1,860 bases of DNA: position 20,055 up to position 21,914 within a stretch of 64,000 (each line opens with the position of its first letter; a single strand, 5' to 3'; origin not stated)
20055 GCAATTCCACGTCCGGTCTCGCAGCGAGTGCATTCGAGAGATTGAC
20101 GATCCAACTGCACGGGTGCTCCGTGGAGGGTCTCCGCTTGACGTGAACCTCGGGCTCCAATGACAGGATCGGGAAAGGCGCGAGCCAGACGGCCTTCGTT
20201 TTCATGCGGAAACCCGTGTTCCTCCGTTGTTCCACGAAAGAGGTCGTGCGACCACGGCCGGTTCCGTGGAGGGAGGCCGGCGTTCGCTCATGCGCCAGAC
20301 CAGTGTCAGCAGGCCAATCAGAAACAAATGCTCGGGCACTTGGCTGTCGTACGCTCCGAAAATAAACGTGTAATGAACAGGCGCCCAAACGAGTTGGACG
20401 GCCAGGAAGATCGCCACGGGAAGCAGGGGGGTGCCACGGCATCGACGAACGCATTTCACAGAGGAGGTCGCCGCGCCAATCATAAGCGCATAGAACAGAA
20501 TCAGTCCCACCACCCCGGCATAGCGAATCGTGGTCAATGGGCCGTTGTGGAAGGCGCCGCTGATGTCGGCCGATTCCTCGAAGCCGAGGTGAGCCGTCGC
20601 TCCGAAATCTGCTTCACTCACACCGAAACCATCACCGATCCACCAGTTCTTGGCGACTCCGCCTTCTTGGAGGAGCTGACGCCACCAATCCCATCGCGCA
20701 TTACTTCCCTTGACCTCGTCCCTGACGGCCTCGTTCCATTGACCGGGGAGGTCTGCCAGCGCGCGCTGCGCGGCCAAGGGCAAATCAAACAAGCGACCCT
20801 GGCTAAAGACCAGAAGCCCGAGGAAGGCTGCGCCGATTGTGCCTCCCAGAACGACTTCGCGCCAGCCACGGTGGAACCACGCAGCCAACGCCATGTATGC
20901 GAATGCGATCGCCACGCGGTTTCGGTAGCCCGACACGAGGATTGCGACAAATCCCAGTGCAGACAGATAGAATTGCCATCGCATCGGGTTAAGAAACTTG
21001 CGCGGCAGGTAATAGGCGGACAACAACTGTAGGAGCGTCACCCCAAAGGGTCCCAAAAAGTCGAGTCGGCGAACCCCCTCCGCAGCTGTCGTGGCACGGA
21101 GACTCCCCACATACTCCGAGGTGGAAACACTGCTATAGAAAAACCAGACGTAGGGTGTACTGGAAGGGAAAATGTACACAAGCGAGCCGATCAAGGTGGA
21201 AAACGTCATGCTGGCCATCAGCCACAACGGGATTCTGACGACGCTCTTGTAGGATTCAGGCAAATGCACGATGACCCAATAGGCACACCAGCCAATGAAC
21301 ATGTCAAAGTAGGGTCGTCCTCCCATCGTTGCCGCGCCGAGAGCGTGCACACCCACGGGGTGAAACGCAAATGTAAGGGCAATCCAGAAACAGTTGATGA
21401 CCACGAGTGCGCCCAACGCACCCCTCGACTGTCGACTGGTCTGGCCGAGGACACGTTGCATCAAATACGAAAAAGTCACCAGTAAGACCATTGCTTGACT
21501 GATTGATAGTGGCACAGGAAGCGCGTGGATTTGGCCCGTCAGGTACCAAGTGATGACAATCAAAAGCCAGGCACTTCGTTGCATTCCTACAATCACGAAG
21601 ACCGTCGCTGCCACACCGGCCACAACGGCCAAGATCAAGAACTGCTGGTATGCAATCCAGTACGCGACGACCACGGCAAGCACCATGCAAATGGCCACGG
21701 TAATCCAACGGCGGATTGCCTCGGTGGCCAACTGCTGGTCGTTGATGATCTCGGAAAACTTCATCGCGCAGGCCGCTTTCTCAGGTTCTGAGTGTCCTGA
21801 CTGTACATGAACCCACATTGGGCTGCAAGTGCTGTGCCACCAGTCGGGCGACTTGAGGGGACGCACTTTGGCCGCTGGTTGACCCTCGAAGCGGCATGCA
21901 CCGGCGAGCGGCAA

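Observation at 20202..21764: O-antigen-ligase-like (Wzy_C) membrane protein inside the exosortase locus: Wzy polymerase or O-oligosaccharyltransferase?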

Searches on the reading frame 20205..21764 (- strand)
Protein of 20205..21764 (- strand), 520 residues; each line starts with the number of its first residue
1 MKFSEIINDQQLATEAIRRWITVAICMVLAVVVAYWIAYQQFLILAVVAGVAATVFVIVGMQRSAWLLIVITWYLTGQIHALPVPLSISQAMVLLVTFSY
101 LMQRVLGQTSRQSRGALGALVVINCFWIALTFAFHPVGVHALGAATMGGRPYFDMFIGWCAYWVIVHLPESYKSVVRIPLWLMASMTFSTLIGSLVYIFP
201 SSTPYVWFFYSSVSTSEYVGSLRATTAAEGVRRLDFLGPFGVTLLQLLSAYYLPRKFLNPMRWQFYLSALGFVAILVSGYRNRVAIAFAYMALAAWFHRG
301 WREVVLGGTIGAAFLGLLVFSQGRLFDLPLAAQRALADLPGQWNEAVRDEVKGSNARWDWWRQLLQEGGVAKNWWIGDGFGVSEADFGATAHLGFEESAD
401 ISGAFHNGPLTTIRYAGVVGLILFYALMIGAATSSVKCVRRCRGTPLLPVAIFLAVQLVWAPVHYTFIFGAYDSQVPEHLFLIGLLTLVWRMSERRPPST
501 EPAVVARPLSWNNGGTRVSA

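Call 6: search_protein_families(library=pfam, proteins=[window:20205-21764:-], max_evalue=0.001)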
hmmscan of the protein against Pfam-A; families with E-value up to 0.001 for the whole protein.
window:20205-21764:- (520 aa): 0 families

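Call 7: search_protein_families(library=ncbifam, proteins=[window:20205-21764:-], max_evalue=0.001)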
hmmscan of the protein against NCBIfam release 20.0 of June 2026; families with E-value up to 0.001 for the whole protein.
window:20205-21764:- (520 aa): 0 families

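Call 8: search_protein_families(library=pfam, proteins=[window:20205-21764:-], max_evalue=10)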
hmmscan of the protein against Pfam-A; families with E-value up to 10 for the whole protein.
window:20205-21764:- (520 aa): 2 families
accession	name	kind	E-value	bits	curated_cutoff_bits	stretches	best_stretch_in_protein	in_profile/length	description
PF10414.14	CysG_dimeriser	-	0.098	12.9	23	1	335-371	4-39/58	Sirohaem synthase dimerisation region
PF02260.25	FATC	-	0.73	10.1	25.3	1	155-163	24-32/32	FATC domain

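Call 9: search_protein_families(library=ncbifam, proteins=[window:20205-21764:-], max_evalue=10)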
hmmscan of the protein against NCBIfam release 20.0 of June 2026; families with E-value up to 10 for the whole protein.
window:20205-21764:- (520 aa): 0 families

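Call 12: find_homologous_proteins(query=window:20205-21764:-, max_evalue=0.001)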
Query window:20205-21764:- (520 aa): 72 proteins with E <= 0.001 among 8000 candidates.
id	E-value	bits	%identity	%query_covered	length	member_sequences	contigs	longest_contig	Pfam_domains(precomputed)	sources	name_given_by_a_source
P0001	0.0e+0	1167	100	100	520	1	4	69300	-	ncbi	ncbi:MAG: hypothetical protein ACLP0A_02465 [Verrucomicrobiia bacterium]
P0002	1.0e-282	957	80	100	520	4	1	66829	-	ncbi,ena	-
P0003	1.8e-248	844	72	100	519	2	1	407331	PF04932.21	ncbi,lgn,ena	-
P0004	1.8e-236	804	67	100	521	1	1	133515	PF04932.21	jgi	jgi:hypothetical protein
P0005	5.8e-234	796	67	100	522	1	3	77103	PF04932.21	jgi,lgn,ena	jgi:hypothetical protein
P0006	6.2e-232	789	73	93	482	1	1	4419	-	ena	-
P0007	5.1e-226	769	66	100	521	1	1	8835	PF04932.21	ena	-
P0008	1.6e-225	768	65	99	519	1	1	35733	PF04932.21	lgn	-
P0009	1.2e-223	762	64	100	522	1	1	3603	PF04932.21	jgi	jgi:hypothetical protein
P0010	1.9e-222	758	64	100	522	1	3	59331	PF04932.21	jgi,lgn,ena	jgi:hypothetical protein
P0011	5.6e-222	756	64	100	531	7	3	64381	PF04932.21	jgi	jgi:hypothetical protein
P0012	8.6e-222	756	64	99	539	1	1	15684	PF04932.21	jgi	jgi:hypothetical protein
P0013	1.4e-218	745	64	99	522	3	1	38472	PF04932.21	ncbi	-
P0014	6.8e-218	743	62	99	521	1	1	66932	PF04932.21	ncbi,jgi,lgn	ncbi:MAG: O-antigen ligase family protein [Verrucomicrobiia bacterium]|jgi:hypothetical protein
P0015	3.5e-217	740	64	100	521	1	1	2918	-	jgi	jgi:hypothetical protein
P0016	1.6e-216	738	63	99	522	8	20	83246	PF04932.21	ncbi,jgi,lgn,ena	jgi:hypothetical protein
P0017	6.5e-214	730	69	89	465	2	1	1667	PF04932.21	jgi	jgi:hypothetical protein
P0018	1.5e-212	725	69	88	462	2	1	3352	PF04932.21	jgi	jgi:hypothetical protein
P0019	3.1e-210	717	61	100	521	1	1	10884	PF04932.21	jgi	jgi:hypothetical protein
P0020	9.5e-210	716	61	99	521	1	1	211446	PF04932.21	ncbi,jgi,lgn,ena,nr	ncbi:MAG TPA: O-antigen ligase family protein [Verrucomicrobiae bacterium]|nr:O-antigen ligase famil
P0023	4.0e-204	697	59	99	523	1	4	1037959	PF04932.21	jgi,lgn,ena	jgi:hypothetical protein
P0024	2.9e-197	675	59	98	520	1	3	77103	PF04932.21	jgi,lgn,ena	jgi:hypothetical protein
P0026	1.5e-193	662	59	98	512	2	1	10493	PF04932.21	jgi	jgi:hypothetical protein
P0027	1.9e-192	659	59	93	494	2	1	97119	PF04932.21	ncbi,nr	ncbi:MAG TPA: O-antigen ligase family protein [Verrucomicrobiae bacterium]|nr:O-antigen ligase famil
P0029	3.1e-187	642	56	98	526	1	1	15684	PF04932.21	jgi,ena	jgi:hypothetical protein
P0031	5.4e-176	604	55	98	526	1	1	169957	PF04932.21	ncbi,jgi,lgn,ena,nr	ncbi:MAG TPA: hypothetical protein VMV72_10090 [Verrucomicrobiae bacterium]|nr:hypothetical protein 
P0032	2.2e-164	566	63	77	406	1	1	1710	PF04932.21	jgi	jgi:hypothetical protein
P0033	2.7e-164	566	51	97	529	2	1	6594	PF04932.21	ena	-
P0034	6.9e-162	558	52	98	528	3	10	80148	PF04932.21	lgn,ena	-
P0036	3.7e-160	552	51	98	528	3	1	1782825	PF04932.21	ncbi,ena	-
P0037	3.5e-159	549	51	97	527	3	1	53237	PF04932.21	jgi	-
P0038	9.1e-159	548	61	80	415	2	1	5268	PF04932.21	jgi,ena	-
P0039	2.1e-156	540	49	98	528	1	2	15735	PF04932.21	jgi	jgi:hypothetical protein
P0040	4.9e-155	535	51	98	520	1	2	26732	PF04932.21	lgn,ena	-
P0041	3.4e-154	533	49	98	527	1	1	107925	PF04932.21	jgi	jgi:hypothetical protein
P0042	7.7e-151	521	50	94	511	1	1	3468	PF04932.21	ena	-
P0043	2.0e-146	507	57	79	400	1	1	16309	PF04932.21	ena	-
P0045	3.7e-134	466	44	97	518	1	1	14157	PF04932.21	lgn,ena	-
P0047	3.9e-133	463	67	58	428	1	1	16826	PF04932.21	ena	-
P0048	3.8e-132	460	45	96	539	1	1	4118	PF04932.21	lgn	-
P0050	2.6e-126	440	43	95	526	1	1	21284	PF04932.21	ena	-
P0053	1.8e-122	428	44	92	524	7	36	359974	-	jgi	jgi:hypothetical protein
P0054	3.5e-121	424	42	98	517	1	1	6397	PF04932.21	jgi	jgi:hypothetical protein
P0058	3.4e-115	404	65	53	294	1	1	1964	PF04932.21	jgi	jgi:hypothetical protein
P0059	2.4e-113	398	41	95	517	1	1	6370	PF04932.21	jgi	jgi:hypothetical protein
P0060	7.6e-113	396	40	93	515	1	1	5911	PF04932.21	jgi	-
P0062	1.6e-108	382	39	97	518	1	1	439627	-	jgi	jgi:hypothetical protein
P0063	1.5e-106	375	48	71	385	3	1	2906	PF04932.21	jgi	jgi:hypothetical protein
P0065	4.9e-98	347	40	88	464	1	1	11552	PF04932.21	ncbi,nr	ncbi:O-antigen ligase family protein, partial [bacterium]|nr:O-antigen ligase family protein [bacter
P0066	2.6e-97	345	44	77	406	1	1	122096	PF04932.21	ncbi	-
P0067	2.6e-94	335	43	77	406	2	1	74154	PF04932.21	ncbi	-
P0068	5.8e-92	327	38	88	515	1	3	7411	PF04932.21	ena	-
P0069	1.6e-68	250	35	91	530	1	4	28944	PF04932.21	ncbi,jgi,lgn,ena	jgi:hypothetical protein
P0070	3.7e-67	245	34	92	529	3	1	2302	PF04932.21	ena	-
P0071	1.0e-63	234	40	53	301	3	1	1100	PF04932.21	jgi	jgi:O-antigen ligase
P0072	2.7e-48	183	30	85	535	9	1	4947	PF04932.21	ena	-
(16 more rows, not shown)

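Call 14: search_protein_families(library=pfam, alignment_id=A1, max_evalue=1)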
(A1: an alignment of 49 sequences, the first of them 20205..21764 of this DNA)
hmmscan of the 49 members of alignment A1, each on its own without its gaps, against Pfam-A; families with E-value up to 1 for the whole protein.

A. member 1, window:20205-21764:- (520 aa): 2 families
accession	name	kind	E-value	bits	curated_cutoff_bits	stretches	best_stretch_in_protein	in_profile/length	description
PF10414.14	CysG_dimeriser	-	0.098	12.9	23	1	335-371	4-39/58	Sirohaem synthase dimerisation region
PF02260.25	FATC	-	0.73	10.1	25.3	0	155-163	24-32/32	FATC domain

B. families by the number of members that match (of 49 scanned): 22 families
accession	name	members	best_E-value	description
PF04932.20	Wzy_C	35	7.4e-11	O-Antigen ligase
PF01788.22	PsbJ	4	0.045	PsbJ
PF19888.4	DUF6361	3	0.0086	Family of unknown function (DUF6361)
PF11085.13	YqhR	3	0.026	Conserved membrane protein YqhR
PF19779.4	DUF6264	2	0.032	Family of unknown function (DUF6264)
PF02260.25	FATC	2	0.73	FATC domain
PF17551.7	DUF5463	1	0.0023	Family of unknown function (DUF5463)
PF19069.5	DUF5765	1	0.016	Family of unknown function (DUF5765)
PF03203.19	MerC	1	0.046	MerC mercury resistance protein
PF10414.14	CysG_dimeriser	1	0.098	Sirohaem synthase dimerisation region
PF10315.14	Aim19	1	0.22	Altered inheritance of mitochondria protein 19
PF14935.11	TMEM138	1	0.26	Transmembrane protein 138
PF09307.15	MHC2-interact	1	0.26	CLIP, MHC2 interacting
PF18967.5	PycTM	1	0.27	Pycsar effector protein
PF23825.1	DUF7195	1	0.27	Family of unknown function (DUF7195)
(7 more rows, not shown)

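Call 15: search_solved_structures(query=A1, max_evalue=10, show_alignments=3)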
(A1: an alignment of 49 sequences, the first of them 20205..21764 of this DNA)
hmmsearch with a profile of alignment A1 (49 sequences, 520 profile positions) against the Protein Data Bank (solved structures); distinct sequences matched with E-value up to 10: 0.

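Call 17: search_protein_families(library=ncbifam, alignment_id=A1, max_evalue=1)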
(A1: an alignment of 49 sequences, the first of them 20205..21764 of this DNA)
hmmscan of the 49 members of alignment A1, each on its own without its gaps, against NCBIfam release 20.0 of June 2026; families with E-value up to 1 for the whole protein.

A. member 1, window:20205-21764:- (520 aa): 0 families

B. families by the number of members that match (of 49 scanned): 12 families
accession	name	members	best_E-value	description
NF002722.0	PRK02565.1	2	0.029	photosystem II reaction center protein J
NF007916.1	PRK10631.1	1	0.0054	p-hydroxybenzoic acid efflux pump subunit AaeB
NF049986.1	memb_Rv1678_C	1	0.03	Rv1678 family membrane protein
NF007863.0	PRK10575.1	1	0.057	Fe3+-hydroxamate ABC transporter ATP-binding protein FhuC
NF006911.0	PRK09400.2-2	1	0.1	preprotein translocase subunit SecE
TIGR02285.1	TIGR02285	1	0.11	TIGR02285 family protein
NF009585.0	PRK13024.1-5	1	0.17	protein translocase subunit SecDF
TIGR02908.1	CoxD_Bacillus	1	0.25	cytochrome c oxidase subunit IVB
NF046001.1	SecDF_plasm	1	0.35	protein translocase subunit SecDF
NF010318.0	PRK13755.1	1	0.44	organomercurial transporter MerC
NF050123.1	SURF1_Mycobac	1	0.82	SURF1 family cytochrome oxidase biogenesis protein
NF045979.1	ComEC_MAG0480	1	0.83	MAG0480 family ComEC-like protein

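Call 24: find_encoding_contigs(protein=P0036, flank=10000, max_places=2)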
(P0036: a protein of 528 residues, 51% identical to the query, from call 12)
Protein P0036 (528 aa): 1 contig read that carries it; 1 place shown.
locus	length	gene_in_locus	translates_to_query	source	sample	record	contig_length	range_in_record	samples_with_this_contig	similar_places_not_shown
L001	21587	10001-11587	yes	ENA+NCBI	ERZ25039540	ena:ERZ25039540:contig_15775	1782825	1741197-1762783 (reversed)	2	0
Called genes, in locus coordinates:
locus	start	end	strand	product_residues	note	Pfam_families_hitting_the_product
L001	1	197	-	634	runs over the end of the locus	PF00535:Glycos_transf_2, PF13641:Glyco_tranf_2_3 (weak), PF00534:Glycos_transf_1, PF13692:Glyco_trans_1_4, PF13524:Glyco_trans_1_2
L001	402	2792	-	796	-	PF09586:YfhO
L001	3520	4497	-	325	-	PF13469:Sulfotransfer_3 (weak)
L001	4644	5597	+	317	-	PF00535:Glycos_transf_2, PF10111:Glyco_tranf_2_2, PF13641:Glyco_tranf_2_3, PF13632:Glyco_trans_2_3 (weak)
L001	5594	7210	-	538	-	-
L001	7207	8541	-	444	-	PF05368:NmrA, PF00106:adh_short (faint), PF01073:3Beta_HSD, PF01370:Epimerase, PF02719:Polysacc_synt_2, PF04321:RmlD_sub_bind, PF13460:NAD_binding_10, PF16363:GDP_Man_Dehyd, +1 more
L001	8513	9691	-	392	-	PF00535:Glycos_transf_2, PF26629:GT2_TM_C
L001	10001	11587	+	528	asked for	PF04932:Wzy_C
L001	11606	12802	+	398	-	PF13439:Glyco_transf_4, PF13579:Glyco_trans_4_4 (weak), PF20706:GT4-conflict (weak), PF00534:Glycos_transf_1, PF13692:Glyco_trans_1_4, PF13524:Glyco_trans_1_2 (weak)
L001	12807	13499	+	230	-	PF00132:Hexapep, PF14602:Hexapep_2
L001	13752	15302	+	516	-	-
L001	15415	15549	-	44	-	-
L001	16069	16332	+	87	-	-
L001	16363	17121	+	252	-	-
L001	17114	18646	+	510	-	PF13231:PMT_2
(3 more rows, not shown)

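Call 25: find_encoding_contigs(protein=P0062, flank=10000, max_places=2)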
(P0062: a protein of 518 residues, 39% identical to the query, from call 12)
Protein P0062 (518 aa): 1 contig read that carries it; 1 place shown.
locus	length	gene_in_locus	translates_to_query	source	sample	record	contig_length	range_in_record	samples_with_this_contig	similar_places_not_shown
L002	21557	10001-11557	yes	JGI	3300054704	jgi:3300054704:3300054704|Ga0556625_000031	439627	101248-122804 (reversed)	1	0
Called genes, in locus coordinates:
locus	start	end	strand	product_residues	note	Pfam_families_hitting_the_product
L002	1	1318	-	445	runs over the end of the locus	PF27533:CapK_C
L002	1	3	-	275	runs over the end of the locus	PF02811:PHP, PF13263:PHP_C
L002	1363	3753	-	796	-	PF09586:YfhO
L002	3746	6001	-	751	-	PF13439:Glyco_transf_4, PF13579:Glyco_trans_4_4 (weak), PF20706:GT4-conflict (weak), PF00534:Glycos_transf_1, PF13524:Glyco_trans_1_2, PF13692:Glyco_trans_1_4, PF00534:Glycos_transf_1, PF13692:Glyco_trans_1_4, +1 more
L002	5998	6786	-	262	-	PF00535:Glycos_transf_2, PF10111:Glyco_tranf_2_2 (weak), PF13641:Glyco_tranf_2_3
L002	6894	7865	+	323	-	PF13472:Lipase_GDSL_2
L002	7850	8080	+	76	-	-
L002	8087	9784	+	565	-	PF02543:Carbam_trans_N, PF16861:Carbam_trans_C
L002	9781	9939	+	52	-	PF19451:DUF5989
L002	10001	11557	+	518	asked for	-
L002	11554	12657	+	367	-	PF13439:Glyco_transf_4, PF13579:Glyco_trans_4_4, PF00534:Glycos_transf_1, PF13692:Glyco_trans_1_4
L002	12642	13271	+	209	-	PF13578:Methyltransf_24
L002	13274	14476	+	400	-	PF13439:Glyco_transf_4, PF13579:Glyco_trans_4_4, PF20706:GT4-conflict, PF00534:Glycos_transf_1, PF13692:Glyco_trans_1_4, PF13524:Glyco_trans_1_2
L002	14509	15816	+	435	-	-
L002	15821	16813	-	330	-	PF00535:Glycos_transf_2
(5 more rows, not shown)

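Call 26: predict_structure(alignment_id=A1)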
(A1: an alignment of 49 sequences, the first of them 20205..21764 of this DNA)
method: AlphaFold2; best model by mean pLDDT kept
length: 520 residues; sequences in the alignment: 49
mean_pLDDT: 83.1   pTM: 0.83
mean pLDDT of the five models: 83.1, 82.9, 81.2, 79.9, 78.3
residues with pLDDT >= 90: 203; 70-90: 251; 50-70: 34; < 50: 32
segments of 3 or more residues with pLDDT < 50: 141-146, 225-227, 501-520
pLDDT, mean of each block of 10 residues (from residue 1): 60 76 80 80 75 77 90 91 82 91 73 80 95 74 53 92 91 94 96 88 86 77 55 84 96 86 94 93 92 92 83 85 86 85 83 78 85 86 72 77 85 93 98 97 95 98 92 94 97 79 38 37
secondary structure, 60 per line:
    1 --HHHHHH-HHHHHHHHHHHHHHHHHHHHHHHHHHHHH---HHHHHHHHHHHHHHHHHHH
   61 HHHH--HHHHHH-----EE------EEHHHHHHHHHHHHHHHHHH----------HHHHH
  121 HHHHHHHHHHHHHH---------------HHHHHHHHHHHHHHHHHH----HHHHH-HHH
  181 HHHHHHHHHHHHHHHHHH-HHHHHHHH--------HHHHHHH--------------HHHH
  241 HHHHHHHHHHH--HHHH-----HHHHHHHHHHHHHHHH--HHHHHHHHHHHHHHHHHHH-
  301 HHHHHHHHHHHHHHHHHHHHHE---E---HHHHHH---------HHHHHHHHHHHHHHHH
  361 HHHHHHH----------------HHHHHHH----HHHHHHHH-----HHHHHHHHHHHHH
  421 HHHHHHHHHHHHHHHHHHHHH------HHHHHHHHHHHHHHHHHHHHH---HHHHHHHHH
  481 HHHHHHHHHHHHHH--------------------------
elements in order: H3-8 H10-38 H42-64 H67-72 H88-105 H116-134 H150-167 H172-176 H178-198 H200-207 H216-222 H237-251 H254-257 H263-278 H281-299 H301-321 H330-335 H345-367 H384-390 H395-402 H408-441 H448-468 H472-494

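Call 28: fold_search(model_id=the predicted structure, library=pdb)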
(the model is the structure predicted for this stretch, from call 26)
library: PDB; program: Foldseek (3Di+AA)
matches with E <= 10: 208; with E <= 0.001: 2
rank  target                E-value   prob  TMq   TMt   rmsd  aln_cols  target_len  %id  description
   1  7tpg_B                6.8e-06  1.00  0.42  0.51   8.3       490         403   13  Single-Particle Cryo-EM Structure of the WaaL O-antigen ligase in its ligand bound state (released 2022-04-06)
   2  8p1u_A                7.2e-04  1.00  0.38  0.50   8.4       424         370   12  Structure of divisome complex FtsWIQLB (released 2024-05-22)
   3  8bh1_A                4.1e-03  1.00  0.37  0.50   8.7       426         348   12  Core divisome complex FtsWIQBL from Pseudomonas aeruginosa (released 2023-04-19)
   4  8tj3_B                3.6e-02  1.00  0.34  0.47   8.9       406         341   13  Structural basis of peptidoglycan synthesis by E. coli RodA-PBP2 complex (released 2023-08-30)
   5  6pl6_A                5.1e-02  0.99  0.34  0.48   8.5       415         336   14  Structural coordination of polymerization and crosslinking by a peptidoglycan synthase complex (released 2020-03-18)
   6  6bar                  2.5e-01  0.95  0.33  0.50   9.3       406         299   14  Crystal structure of Thermus thermophilus Rod shape determining protein RodA (Q5SIX3_THET8) (released 2018-03-28)
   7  6bas                  3.0e-01  0.90  0.31  0.48  11.6       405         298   14  Crystal structure of Thermus thermophilus Rod shape determining protein RodA D255A mutant (Q5SIX3_THET8) (released 2018-03-28)
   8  8k69_A                5.7e-01  0.07  0.12  0.13  26.5       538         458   11  Cryo-EM structure of Oryza sativa HKT2;2/1 at 2.3 angstrom (released 2024-04-03)
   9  7p1j_A                6.2e-01  0.06  0.11  0.12  25.6       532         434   12  Cryo EM structure of bison NHA2 in detergent structure (released 2022-01-26)
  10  7a0g_DDD              6.5e-01  0.08  0.09  0.12  36.8       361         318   10  Structure of the SmhB pore of the tripartite alpha-pore forming toxin, Smh, from Serratia marcescens. (released 2021-03-31)
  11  8jwz                  6.7e-01  0.07  0.12  0.13  21.1       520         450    7  Crystal structure of A2AR-T4L in complex with AB928 (released 2023-08-16)
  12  5gpj_A                6.7e-01  0.06  0.11  0.09  25.5       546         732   10  Crystal Structure of Proton-Pumping Pyrophosphatase (released 2016-12-28)
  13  7p61_N                7.0e-01  0.08  0.14  0.15  19.3       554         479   12  Complex I from E. coli, DDM-purified, with NADH, Resting state (released 2022-09-21)
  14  9ucp_A                7.0e-01  0.07  0.11  0.13  19.0       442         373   12  cryo-EM structure of M1 muscarinic acetylcholine receptor-alpha5 helix of G11 protein complex bound to iperoxo and nan (released 2025-10-29)
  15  7ckr_A                7.3e-01  0.06  0.10  0.12  24.6       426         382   10  Cryo-EM structure of the human MCT1/Basigin-2 complex in the presence of anti-cancer drug candidate BAY-8002 in the ou (released 2020-12-23)
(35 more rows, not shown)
